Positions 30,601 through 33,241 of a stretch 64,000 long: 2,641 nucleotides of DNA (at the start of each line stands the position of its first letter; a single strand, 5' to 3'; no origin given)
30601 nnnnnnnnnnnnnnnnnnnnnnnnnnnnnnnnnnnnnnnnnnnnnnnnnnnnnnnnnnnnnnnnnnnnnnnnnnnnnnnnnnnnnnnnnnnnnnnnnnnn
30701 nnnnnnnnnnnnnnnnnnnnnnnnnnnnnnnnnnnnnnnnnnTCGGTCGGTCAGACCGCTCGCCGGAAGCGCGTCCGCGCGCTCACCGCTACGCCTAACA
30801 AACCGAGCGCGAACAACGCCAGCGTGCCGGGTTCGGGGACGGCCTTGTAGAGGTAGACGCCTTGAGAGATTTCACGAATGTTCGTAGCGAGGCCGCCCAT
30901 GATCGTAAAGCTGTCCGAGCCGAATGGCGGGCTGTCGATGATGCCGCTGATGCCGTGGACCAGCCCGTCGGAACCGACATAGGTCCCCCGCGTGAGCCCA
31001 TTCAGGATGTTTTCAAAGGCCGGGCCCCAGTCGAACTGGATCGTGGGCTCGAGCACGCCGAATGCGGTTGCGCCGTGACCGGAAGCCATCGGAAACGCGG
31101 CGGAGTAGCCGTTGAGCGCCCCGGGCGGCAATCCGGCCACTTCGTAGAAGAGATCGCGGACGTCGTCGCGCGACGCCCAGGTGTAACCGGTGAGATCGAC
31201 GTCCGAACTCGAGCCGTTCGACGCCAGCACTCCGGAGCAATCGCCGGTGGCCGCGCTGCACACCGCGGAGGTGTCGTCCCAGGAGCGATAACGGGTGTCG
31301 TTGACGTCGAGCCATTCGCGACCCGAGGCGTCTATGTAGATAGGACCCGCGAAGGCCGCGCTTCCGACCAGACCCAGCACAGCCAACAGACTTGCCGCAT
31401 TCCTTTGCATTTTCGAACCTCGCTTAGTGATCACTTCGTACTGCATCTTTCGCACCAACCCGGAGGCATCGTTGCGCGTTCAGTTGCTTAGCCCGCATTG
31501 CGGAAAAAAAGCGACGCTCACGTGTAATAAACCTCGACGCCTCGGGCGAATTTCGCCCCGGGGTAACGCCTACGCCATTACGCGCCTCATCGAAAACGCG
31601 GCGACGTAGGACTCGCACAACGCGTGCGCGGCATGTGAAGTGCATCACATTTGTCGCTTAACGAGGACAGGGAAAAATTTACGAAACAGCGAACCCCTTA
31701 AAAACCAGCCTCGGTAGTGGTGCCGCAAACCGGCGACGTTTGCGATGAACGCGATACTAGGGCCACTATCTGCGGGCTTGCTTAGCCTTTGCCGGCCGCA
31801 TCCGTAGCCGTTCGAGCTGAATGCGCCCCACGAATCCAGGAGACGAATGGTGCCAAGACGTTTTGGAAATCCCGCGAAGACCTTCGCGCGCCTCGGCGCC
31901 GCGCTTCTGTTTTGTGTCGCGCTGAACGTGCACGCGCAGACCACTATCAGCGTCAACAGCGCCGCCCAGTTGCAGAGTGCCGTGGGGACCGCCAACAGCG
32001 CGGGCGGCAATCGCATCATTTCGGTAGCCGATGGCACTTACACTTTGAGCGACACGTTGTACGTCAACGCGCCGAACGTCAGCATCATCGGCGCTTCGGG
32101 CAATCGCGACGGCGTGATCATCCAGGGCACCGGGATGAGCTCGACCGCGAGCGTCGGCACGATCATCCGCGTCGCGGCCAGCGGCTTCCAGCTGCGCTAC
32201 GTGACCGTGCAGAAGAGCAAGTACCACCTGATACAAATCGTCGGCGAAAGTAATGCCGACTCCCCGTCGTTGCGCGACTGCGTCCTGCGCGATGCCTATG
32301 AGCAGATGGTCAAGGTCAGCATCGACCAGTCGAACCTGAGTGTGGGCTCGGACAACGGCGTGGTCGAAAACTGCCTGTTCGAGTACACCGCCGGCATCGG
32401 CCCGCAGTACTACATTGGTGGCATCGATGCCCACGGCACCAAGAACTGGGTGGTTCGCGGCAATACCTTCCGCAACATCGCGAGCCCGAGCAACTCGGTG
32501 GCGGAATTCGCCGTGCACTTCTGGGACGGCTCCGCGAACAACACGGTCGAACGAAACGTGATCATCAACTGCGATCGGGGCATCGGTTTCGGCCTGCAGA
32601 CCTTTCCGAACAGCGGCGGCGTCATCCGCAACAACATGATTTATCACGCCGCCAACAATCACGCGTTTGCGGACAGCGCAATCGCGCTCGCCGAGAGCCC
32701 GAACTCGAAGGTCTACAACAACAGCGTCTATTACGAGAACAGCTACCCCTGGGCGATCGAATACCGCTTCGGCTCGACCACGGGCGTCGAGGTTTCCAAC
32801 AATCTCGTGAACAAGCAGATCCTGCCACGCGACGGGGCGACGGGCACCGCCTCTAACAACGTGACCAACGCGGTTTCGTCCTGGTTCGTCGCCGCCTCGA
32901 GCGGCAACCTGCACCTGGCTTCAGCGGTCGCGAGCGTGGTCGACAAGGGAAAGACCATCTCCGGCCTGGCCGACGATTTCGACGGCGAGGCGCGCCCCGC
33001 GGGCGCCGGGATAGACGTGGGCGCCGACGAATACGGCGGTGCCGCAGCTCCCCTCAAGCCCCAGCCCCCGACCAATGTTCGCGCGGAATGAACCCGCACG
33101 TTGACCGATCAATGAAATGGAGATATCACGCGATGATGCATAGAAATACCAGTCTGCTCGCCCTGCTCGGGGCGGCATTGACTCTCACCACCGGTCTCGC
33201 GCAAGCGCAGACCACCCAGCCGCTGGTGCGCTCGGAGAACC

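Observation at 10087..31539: Shared 17-bp upstream motif TGT[C/A]-N9-GAC[A/G] at a near-invariant distance from three of the sigma-54 promoters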

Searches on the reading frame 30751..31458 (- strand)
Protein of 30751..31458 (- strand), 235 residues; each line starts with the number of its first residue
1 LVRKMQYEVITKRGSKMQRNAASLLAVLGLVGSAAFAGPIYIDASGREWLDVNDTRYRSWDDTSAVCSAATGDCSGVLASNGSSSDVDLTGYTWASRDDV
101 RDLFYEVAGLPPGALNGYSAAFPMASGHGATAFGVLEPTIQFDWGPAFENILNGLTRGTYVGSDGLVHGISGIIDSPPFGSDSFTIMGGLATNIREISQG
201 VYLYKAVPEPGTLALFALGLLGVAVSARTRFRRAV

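Call 9: search_protein_families(library=ncbifam, proteins=[window:30751-31458:-])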
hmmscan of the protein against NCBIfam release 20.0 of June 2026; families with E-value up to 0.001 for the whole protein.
window:30751-31458:- (235 aa): 8 families
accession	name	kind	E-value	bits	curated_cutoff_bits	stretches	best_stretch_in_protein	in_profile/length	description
NF033554.9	floc_PepA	equivalog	2e-06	27.8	80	1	201-230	234-260/261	flocculation-associated PEP-CTERM protein PepA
NF041538.1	PEP_EDSA_1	subfamily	5.2e-06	26.3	100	1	205-229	282-306/307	EDSAP-1 family PEP-CTERM protein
NF038125.1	PEP_CTERM_THxN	subfamily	6.4e-06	25.9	85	1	206-229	222-245/246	THxN family PEP-CTERM protein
NF038129.1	PEP_NF038129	equivalog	1.6e-05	24.9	65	1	49-230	36-194/194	NF038129 family PEP-CTERM protein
NF038124.1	PEP_CTERM_TLD_A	exception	0.00049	19.7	100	1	200-229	204-233/235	PEP_CTERM-anchored TLD domain-containing protein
TIGR02595.1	PEP_CTERM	domain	0.00051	20.7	16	1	207-227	1-20/24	PEP-CTERM sorting domain-containing protein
NF038118.1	PEP_CTERM_CCXG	equivalog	0.00051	19.8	90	1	202-230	171-199/199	CCXG family PEP-CTERM protein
NF041927.1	Xrt_dep_XDP1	equivalog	0.00057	19.9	125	0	205-229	217-241/242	exosortase-dependent surface protein XDP1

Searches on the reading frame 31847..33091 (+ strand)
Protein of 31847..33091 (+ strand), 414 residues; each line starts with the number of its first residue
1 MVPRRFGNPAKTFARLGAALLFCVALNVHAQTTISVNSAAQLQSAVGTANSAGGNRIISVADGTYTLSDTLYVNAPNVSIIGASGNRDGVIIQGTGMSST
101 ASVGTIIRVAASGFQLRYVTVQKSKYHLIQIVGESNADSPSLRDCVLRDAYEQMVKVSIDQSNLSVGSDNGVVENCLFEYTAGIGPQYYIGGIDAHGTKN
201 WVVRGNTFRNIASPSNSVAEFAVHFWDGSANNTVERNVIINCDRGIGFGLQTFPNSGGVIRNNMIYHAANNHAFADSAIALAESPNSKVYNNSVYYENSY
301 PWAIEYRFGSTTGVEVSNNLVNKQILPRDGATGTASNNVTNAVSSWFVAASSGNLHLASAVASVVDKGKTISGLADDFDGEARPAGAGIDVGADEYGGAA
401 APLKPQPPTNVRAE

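Call 9: search_protein_families(library=ncbifam, proteins=[window:31847-33091:+])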
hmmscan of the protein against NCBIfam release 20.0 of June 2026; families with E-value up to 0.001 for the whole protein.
window:31847-33091:+ (414 aa): 1 family
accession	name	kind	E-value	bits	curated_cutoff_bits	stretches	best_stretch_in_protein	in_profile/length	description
NF041518.1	choice_anch_Q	domain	9.2e-05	22.6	25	1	362-396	23-57/58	choice-of-anchor Q domain-containing protein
